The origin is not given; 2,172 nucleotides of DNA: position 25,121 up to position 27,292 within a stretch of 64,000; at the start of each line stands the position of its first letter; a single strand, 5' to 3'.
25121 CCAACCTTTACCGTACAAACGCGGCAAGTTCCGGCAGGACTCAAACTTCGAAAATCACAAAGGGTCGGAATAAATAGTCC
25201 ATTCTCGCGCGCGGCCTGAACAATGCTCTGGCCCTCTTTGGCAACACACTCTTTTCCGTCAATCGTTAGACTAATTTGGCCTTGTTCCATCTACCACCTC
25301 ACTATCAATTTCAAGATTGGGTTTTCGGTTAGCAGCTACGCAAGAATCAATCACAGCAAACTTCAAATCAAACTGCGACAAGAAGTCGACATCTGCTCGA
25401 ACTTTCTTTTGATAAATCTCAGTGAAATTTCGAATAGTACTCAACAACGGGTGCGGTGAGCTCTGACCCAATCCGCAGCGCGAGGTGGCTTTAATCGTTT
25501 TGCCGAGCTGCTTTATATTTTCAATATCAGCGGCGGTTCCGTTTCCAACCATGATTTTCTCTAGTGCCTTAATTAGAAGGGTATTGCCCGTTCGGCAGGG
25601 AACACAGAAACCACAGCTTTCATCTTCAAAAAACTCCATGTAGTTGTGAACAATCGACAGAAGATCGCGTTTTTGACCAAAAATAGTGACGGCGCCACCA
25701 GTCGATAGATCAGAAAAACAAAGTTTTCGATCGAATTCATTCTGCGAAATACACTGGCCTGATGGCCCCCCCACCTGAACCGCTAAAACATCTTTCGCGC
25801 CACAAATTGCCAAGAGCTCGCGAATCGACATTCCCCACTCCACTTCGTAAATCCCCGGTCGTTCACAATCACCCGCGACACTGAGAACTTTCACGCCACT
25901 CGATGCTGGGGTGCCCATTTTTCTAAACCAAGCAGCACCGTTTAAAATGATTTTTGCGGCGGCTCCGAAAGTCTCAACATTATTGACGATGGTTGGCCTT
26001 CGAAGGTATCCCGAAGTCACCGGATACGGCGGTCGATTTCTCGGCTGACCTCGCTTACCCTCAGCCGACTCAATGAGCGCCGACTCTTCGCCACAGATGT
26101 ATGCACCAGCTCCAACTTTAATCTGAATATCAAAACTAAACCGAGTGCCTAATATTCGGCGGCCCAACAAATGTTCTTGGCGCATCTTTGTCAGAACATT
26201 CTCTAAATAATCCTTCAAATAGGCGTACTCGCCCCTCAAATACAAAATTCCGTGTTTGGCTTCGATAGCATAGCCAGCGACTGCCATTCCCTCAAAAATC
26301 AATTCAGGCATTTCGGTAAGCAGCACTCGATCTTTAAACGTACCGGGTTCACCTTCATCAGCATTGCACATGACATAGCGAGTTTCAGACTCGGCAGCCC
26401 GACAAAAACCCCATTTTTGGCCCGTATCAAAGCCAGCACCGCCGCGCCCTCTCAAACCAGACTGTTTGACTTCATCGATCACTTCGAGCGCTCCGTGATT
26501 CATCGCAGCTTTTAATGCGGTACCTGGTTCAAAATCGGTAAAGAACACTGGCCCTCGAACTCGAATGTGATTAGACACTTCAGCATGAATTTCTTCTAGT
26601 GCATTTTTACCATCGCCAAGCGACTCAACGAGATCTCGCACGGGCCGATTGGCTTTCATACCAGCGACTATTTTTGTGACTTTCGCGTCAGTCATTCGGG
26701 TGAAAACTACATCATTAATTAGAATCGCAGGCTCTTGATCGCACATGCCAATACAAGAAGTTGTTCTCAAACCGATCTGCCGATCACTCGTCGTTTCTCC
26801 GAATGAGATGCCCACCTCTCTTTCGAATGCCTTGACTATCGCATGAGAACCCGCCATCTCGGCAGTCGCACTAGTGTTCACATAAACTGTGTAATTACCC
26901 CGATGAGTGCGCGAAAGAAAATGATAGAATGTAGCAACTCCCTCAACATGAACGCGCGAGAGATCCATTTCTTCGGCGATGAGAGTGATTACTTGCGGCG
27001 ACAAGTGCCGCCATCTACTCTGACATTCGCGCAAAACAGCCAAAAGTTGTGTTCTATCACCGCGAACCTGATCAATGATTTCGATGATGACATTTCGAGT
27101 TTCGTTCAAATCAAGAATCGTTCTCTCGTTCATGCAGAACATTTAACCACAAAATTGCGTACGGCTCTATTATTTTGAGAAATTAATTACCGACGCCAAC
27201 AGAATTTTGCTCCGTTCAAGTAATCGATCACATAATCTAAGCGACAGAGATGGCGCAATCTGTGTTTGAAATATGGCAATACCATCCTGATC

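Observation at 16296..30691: One co-directional 14-kb block combines two carbohydrate esterases with a complete bidirectional [NiFe]-hydrogenase and its maturation set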

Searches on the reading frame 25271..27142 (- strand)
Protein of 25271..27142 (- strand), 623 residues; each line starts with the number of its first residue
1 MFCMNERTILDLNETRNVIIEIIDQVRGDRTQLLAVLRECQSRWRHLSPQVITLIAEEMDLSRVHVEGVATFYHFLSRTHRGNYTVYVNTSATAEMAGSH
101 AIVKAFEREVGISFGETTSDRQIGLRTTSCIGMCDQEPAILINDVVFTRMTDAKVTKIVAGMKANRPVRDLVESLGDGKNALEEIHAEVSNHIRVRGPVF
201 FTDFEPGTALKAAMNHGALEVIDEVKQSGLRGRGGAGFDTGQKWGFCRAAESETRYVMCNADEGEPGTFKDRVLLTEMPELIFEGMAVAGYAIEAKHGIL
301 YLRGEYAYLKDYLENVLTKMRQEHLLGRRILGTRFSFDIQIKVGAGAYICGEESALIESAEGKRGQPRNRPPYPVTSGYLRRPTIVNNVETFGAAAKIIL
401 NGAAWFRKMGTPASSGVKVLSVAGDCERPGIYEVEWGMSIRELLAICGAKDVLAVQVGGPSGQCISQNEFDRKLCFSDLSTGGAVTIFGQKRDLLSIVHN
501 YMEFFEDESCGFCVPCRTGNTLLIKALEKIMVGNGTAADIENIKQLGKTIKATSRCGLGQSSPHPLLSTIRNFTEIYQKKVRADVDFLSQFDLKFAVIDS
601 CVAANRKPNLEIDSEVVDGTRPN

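Call 3: search_protein_families(library=pfam, proteins=[window:25271-27142:-])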
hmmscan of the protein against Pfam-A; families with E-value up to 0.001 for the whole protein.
window:25271-27142:- (623 aa): 4 families
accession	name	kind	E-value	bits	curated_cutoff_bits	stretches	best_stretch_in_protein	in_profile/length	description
PF01512.22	Complex1_51K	-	2e-40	138.6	31.2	1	225-394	1-147/150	Nuo51 FMN-binding domain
PF01257.25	2Fe-2S_thioredx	-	6.9e-37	127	24.8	1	21-162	3-144/145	Thioredoxin-like [2Fe-2S] ferredoxin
PF10589.14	NADH_4Fe-4S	-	7e-27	93.6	23.5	1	497-579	2-84/85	NADH-ubiquinone oxidoreductase-F iron-sulfur binding region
PF10531.15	SLBB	-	0.0002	21.6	27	1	421-455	3-37/55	SLBB domain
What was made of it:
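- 25271..27142 (-): hoxF: NADH/FMN-binding diaphorase subunit, a NuoE-like + NuoF-like fusion. Pfam (call 3).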

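Call 5: search_protein_families(library=ncbifam, proteins=[window:25271-27142:-], max_evalue=0.01)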
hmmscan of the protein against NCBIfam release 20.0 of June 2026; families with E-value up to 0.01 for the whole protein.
window:25271-27142:- (623 aa): 15 families
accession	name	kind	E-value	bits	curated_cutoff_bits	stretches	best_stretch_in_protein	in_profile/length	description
TIGR01959.1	nuoF_fam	equivalog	6.4e-116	387.1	558.65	1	209-581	25-410/410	NADH-quinone oxidoreductase subunit NuoF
NF010120.0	PRK13596.1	equivalog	3e-95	319.3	389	1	211-583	33-419/433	NADH-quinone oxidoreductase subunit NuoF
NF008436.0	PRK11278.1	equivalog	1.6e-88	297.6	749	1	209-584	39-429/448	NADH-quinone oxidoreductase subunit NuoF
NF005722.0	PRK07539.1-2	equivalog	8.6e-28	97.4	141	1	14-160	8-154/157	NADH-quinone oxidoreductase subunit NuoE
TIGR01958.1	nuoE_fam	subfamily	2.4e-26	92.6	142.4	1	29-161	14-146/148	NADH-quinone oxidoreductase subunit NuoE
NF004638.0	PRK05988.1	equivalog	4.7e-26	91.5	198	1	14-163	9-158/159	formate dehydrogenase subunit gamma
NF005747.0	PRK07571.1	equivalog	7.3e-26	90.9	224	1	17-164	23-170/173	bidirectional hydrogenase complex protein HoxE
NF005721.0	PRK07539.1-1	equivalog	8.4e-23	81.1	308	1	19-168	34-183/292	NADH-quinone oxidoreductase subunit NuoE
NF005725.0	PRK07539.1-5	equivalog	2.8e-21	76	220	1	29-163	37-172/174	NADH-quinone oxidoreductase subunit NuoE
NF005723.0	PRK07539.1-3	equivalog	7e-20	71.5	226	1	31-163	24-157/158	NADH-quinone oxidoreductase subunit NuoE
TIGR04481.1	PR_assoc_PrdC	equivalog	4.6e-10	38.9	490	1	220-401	75-228/425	proline reductase-associated electron transfer protein PrdC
NF003454.1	PRK05035.1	equivalog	1.1e-08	34.1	345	1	217-460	122-332/556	electron transport complex subunit RsxC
TIGR01945.1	rnfC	subfamily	1.2e-08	34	245.95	1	213-460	116-329/435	RnfABCDGE type electron transport complex subunit C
NF005724.0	PRK07539.1-4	equivalog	2.6e-07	30.7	280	1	34-166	43-176/240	NADH-quinone oxidoreductase subunit NuoE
NF009040.0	PRK12373.1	equivalog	0.0002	21.2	514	1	45-165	51-172/400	NADH-quinone oxidoreductase subunit E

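Call 11: find_related_loci(query=window:25271-27142:-, collection=genome_contigs, flank=10000)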
Query window:25271-27142:- (623 aa) in genome_contigs; peptide patterns used: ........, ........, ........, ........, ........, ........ (x = any residue, [..] = any of these).
143 stretches matched a pattern; 103 encode a relative of the query (tblastn E <= 1e-3); the best 80 are kept; 80 distinct loci.
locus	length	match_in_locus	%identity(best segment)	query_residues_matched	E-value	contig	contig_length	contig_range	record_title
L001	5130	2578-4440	77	1-623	0e+0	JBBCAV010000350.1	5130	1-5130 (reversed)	Bdellovibrionota bacterium FG-2 24156C00350.1, whole genome shotgun sequence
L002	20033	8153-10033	76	1-620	0e+0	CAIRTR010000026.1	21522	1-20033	MAG: Oligoflexia bacterium isolate Kiruna3_bin-3974 genome assembly, contig: bin-3974:026/323, whole genome shotgun sequ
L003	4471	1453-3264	71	8-611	0e+0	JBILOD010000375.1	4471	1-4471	MAG: Pseudobdellovibrionaceae bacterium isolate ME2017-10-20_3300044844_group7_bin134 Rohwer_bin1128_scaffold_25155_c1,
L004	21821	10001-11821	66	4-612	0e+0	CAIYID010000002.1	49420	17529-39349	MAG: uncultured Bdellovibrionales bacterium isolate Kiruna_bin-06382 genome assembly, contig: bin-06382:02/94, whole gen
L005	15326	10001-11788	64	16-611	0e+0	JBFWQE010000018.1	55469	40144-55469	MAG: Vicinamibacterales bacterium isolate CA_2019_TPBF_176 NODE_4017_length_55469_cov_6.309530_TPBF, whole genome shotgu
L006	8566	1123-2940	64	11-619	0e+0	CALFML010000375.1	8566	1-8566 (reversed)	MAG TPA_asm: uncultured Myxococcales bacterium isolate SRR6231182_bin.80_CONCOCT_v1.1_MAG genome assembly, contig: ERZ65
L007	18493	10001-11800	63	12-611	0e+0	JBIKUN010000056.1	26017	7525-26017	MAG: Vicinamibacterales bacterium isolate ME2015-08-11_3300044626_group6_bin9 Rohwer_bin10_scaffold_1203_c1, whole genom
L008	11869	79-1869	64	14-610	0e+0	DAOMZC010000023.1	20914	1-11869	MAG TPA_asm: Pseudomonadota bacterium isolate AMR_MDS_5610 NODE_340_length_20914_cov_8.543698, whole genome shotgun sequ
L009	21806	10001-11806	65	19-620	0e+0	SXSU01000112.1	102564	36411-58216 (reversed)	MAG: Bdellovibrionales bacterium isolate F1-140-MAGs096 F1-140__c463717, whole genome shotgun sequence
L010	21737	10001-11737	63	16-594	0e+0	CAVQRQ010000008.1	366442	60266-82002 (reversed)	MAG: uncultured Acidobacteriota bacterium isolate MFD09779.bin.2.167 genome assembly, contig: contig_3928, whole genome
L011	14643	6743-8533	53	16-610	0e+0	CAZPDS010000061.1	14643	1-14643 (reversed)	MAG TPA_asm: uncultured Bacteroidales bacterium isolate SRP192927_co1_781 genome assembly, contig: NODE_9028_length_1464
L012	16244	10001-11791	53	16-610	0e+0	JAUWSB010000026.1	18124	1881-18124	MAG: Bacteroidota bacterium isolate CSMAG_2543 CSMAG_2543_k127_1295504_length_18124_cov_48.2018, whole genome shotgun se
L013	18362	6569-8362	53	12-609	0e+0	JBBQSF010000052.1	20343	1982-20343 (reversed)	MAG: Bacteroidales bacterium isolate Co_metawrap_1733 Cmw_1733_k141_10984517_length_20343_cov_34.9933, whole genome shot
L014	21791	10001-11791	51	2-610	0e+0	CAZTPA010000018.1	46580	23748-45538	MAG TPA_asm: uncultured Bacteroidales bacterium isolate SRP252850_co1_256 genome assembly, contig: NODE_1124_length_4658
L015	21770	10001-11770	53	19-610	0e+0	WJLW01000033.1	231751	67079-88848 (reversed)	MAG: Chitinivibrionales bacterium isolate Bin_355 k141_878824, whole genome shotgun sequence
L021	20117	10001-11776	52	11-607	0e+0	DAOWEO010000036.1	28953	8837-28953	MAG TPA_asm: Bdellovibrionales bacterium isolate CSMAG_1941 CSMAG_1941_k141_4897473_length_28953_cov_13.0912, whole geno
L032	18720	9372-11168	61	13-611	0e+0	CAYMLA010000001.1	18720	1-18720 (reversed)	MAG TPA_asm: uncultured Bdellovibrionales bacterium isolate SRP141376_co3_196 genome assembly, contig: NODE_7982_length_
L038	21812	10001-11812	69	8-611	0e+0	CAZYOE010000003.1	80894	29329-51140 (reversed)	MAG TPA_asm: uncultured Pseudobdellovibrionaceae bacterium isolate SRP278252_co2_253 genome assembly, contig: NODE_433_l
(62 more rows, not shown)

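Call 25: search_protein_families(library=pfam, proteins=[L002:7370-7969:+, L002:5771-7327:-, L002:3701-5695:-, L002:13268-13570:+, L002:13606-13923:+, L002:16990-17628:-, L001:1741-2274:+, L001:798-1322:-, L001:72-713:-], max_evalue=0.01)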
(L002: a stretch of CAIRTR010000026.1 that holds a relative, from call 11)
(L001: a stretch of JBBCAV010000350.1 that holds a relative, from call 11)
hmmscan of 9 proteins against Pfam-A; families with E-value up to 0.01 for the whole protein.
L002:7370-7969:+ (199 aa): 3 families
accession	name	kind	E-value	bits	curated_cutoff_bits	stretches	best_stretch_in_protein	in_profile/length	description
PF13302.13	Acetyltransf_3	-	1.9e-20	74.4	25.4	1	10-156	1-138/138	Acetyltransferase (GNAT) domain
PF00583.31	Acetyltransf_1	-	9.8e-09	36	20.7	1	62-154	28-115/116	Acetyltransferase (GNAT) family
PF13420.13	Acetyltransf_4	-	1.1e-07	32.5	24.3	1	14-175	2-152/155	Acetyltransferase (GNAT) domain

L002:5771-7327:- (518 aa): 2 families
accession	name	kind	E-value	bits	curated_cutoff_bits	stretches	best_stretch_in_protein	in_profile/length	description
PF02128.21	Peptidase_M36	-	0.00054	19.7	23.3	1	196-310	165-298/368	Fungalysin metallopeptidase (M36)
PF01447.24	Peptidase_M4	-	0.00096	20.1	22.4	1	184-222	104-143/145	Thermolysin metallopeptidase, catalytic domain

L002:3701-5695:- (664 aa): 3 families
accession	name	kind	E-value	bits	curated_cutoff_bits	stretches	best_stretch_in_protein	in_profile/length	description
PF03190.21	Thioredox_DsbH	-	8.8e-76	253.8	27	1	5-163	2-160/163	Protein of unknown function, DUF255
PF13899.12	Thioredoxin_7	-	4.5e-10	40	27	1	24-114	1-83/83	Thioredoxin-like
PF13098.12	Thioredoxin_2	-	0.00087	20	27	1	36-117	1-86/104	Thioredoxin-like domain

L002:13268-13570:+ (100 aa): 1 family
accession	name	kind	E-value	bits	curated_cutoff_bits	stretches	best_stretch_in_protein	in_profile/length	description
PF01722.23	BolA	-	9.8e-17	61.5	25.7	1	28-83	24-76/76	BolA-like protein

L002:13606-13923:+ (105 aa): 1 family
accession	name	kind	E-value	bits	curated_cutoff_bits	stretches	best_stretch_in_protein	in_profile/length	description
PF00462.30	Glutaredoxin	-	5.1e-17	62.3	22.9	1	18-83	1-60/60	Glutaredoxin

L002:16990-17628:- (212 aa): 0 families

L001:1741-2274:+ (177 aa): 0 families

L001:798-1322:- (174 aa): 0 families

L001:72-713:- (213 aa): 0 families

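Call 33: search_solved_structures(query=window:25271-27142:-, max_evalue=1e-20)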
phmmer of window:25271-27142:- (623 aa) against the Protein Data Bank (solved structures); distinct sequences matched with E-value up to 1e-20: 62 (the best 60 are shown).
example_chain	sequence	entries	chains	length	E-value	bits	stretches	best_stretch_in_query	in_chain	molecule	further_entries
5xf9_A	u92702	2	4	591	2.5e-118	399.3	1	32-594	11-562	NAD-reducing hydrogenase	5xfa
7q4v_B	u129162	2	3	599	3.9e-106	359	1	97-582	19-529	Iron hydrogenase HydB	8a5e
7t2r_B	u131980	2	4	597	4.6e-106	358.8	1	85-580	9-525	NiFe hydrogenase subunit B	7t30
7p5h_B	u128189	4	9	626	9.6e-106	357.7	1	210-582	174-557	Fe-hydrogenase, subunit beta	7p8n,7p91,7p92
7q4w_B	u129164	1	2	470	2.2e-103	349.9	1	211-582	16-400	Iron hydrogenase HydB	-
8oh5_B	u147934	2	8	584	1.4e-102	347.2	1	120-582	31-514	NAD-reducing hydrogenase subunit HoxF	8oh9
9bov_B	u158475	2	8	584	4.2e-102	345.7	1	121-582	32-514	NADH dehydrogenase (Quinone)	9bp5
8a6t_B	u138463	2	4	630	1.6e-100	340.4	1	118-582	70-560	Electron bifurcating hydrogenase subunit HydB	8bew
9n5u_B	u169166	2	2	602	3.9e-95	322.7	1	121-581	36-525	NfnB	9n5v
2fug_1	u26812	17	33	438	3.7e-91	309.6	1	218-579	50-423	NADH-quinone oxidoreductase chain 1 | NADH-QUINONE OXIDOREDUCTASE SUBUNIT 1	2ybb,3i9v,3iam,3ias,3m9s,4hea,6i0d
9fe7_B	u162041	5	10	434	2.3e-86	293.7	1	208-580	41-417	NADH-quinone oxidoreductase subunit F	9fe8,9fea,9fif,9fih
6hl2_B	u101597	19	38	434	2.3e-86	293.7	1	208-580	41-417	NADH-quinone oxidoreductase subunit F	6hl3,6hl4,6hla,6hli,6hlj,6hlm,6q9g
7q5y_C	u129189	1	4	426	2.4e-86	293.6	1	208-580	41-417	NADH-quinone oxidoreductase subunit F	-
6q9c_B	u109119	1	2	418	4.2e-86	292.8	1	208-579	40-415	NADH-quinone oxidoreductase subunit F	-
6r7p_B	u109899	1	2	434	6e-86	292.3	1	208-580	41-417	NADH-quinone oxidoreductase subunit F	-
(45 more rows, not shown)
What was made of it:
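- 25271..27142 (-): 5XF9_A at 399 bits over residues 32-594 (call 33).
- HoxF is best matched by 5XF9_A over nearly its full length (call 33).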

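Call 59: find_encoding_contigs(protein=window:25271-27133:-, flank=10000, max_places=8)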
Protein window:25271-27133:- (620 aa): 4 contigs read that carry it; 2 places shown.
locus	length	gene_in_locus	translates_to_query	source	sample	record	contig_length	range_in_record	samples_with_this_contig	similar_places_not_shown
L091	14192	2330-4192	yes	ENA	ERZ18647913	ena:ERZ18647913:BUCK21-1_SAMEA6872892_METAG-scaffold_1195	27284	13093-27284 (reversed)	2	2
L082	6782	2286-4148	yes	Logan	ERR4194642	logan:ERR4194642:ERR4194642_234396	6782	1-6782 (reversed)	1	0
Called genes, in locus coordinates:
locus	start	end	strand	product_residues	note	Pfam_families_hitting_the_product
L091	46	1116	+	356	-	PF03283:PAE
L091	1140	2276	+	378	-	PF01522:Polysacc_deac_1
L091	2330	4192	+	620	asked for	PF01257:2Fe-2S_thioredx, PF01512:Complex1_51K, PF10589:NADH_4Fe-4S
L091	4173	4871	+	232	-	PF00111:Fer2 (weak), PF13510:Fer2_4, PF10588:NADH-G_4Fe-4S_3, PF22117:Fer4_Nqo3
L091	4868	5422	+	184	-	PF01058:Oxidored_q6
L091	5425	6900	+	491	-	PF27537:HoxH, PF00374:NiFeSe_Hases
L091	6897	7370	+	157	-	-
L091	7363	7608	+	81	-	PF01155:HypA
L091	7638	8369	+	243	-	PF02492:cobW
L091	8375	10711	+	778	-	PF00708:Acylphosphatase, PF07503:zf-HYPF, PF01300:Sua5_yciO_yrdC, PF17788:HypF_C, PF22521:HypF_C_2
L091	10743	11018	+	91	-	PF01455:HupF_HypC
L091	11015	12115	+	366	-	PF01924:HypD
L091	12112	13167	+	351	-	PF00586:AIRS, PF02769:AIRS_C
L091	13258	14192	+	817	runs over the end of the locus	-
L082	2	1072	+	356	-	PF03283:PAE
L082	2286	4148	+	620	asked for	PF01257:2Fe-2S_thioredx, PF01512:Complex1_51K, PF10589:NADH_4Fe-4S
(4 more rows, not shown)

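Call 66: search_protein_families(library=pfam, proteins=[L003:41-1033:+, L006:110-1102:+, L032:8636-9310:+, L038:8457-9677:+, L021:8874-9875:+, L004:7479-9695:-, L009:8792-9772:-], max_evalue=0.01)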
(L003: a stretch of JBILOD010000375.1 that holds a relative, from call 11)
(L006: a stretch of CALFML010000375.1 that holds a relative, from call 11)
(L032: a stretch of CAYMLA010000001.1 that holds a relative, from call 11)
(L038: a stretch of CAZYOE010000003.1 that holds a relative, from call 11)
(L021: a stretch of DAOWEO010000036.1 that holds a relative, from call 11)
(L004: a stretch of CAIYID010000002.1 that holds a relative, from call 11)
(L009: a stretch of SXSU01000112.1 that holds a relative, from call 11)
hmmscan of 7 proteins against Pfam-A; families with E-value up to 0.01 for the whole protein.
L003:41-1033:+ (330 aa): 3 families
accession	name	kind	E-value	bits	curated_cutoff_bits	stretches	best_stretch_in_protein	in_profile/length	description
PF07399.17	Na_H_antiport_3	-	1.9e-135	452.5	25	1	1-329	85-419/419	Putative Na+/H+ antiporter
PF07854.18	DUF1646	-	2.3e-10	40.8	21.4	2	202-297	225-318/347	Protein of unknown function (DUF1646)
PF03600.22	CitMHS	-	8.3e-06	25.6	31.9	1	2-256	49-308/336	Citrate transporter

L006:110-1102:+ (330 aa): 0 families

L032:8636-9310:+ (224 aa): 10 families
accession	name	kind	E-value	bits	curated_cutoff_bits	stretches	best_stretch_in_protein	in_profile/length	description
PF02629.25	CoA_binding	-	3.7e-18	66.5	22.3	1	86-178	5-95/97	CoA binding domain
PF06971.19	Put_DNA-bind_N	-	2.4e-09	37.6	27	1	7-52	2-47/49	Putative DNA-binding protein N-terminus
PF01408.29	GFO_IDH_MocA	-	2.8e-09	38.2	24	1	86-174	2-90/120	Oxidoreductase family, NAD-binding Rossmann fold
PF03807.23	F420_oxidored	-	5e-05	24.2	21.6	1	87-169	2-81/94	NADP oxidoreductase coenzyme F420-dependent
PF02558.23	ApbA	-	0.0005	20.2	22.2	1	87-166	1-86/150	Ketopantoate reductase PanE/ApbA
PF03721.20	UDPG_MGDP_dh_N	-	0.0012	18.9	27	1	86-125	2-38/187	UDP-glucose/GDP-mannose dehydrogenase family, NAD binding domain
PF03446.21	NAD_binding_2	-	0.0015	19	21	1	86-165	1-75/161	NAD binding domain of 6-phosphogluconate dehydrogenase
PF01118.30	Semialdhyde_dh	-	0.0042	17.9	26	0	86-174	1-94/121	Semialdehyde dehydrogenase, NAD binding domain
PF02254.24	TrkA_N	-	0.0066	17.2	23.8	0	87-128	1-39/116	TrkA-N domain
PF02844.21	GARS_N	-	0.0076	17.4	29.5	0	86-174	2-90/100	Phosphoribosylglycinamide synthetase, N domain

L038:8457-9677:+ (406 aa): 1 family
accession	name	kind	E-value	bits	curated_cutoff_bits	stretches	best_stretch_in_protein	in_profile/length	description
PF01553.26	Acyltransferase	-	0.0049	17.1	23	0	184-212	81-108/132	Acyltransferase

L021:8874-9875:+ (333 aa): 1 family
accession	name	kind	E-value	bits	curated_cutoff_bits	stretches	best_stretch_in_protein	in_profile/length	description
PF00581.25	Rhodanese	-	8.6e-14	52.3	22.2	1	13-123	11-99/102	Rhodanese-like domain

L004:7479-9695:- (738 aa): 0 families

L009:8792-9772:- (326 aa): 1 family
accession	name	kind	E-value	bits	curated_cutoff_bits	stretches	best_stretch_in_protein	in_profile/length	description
PF00795.27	CN_hydrolase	-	4.9e-30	105.2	23.2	1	62-283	1-209/256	Carbon-nitrogen hydrolase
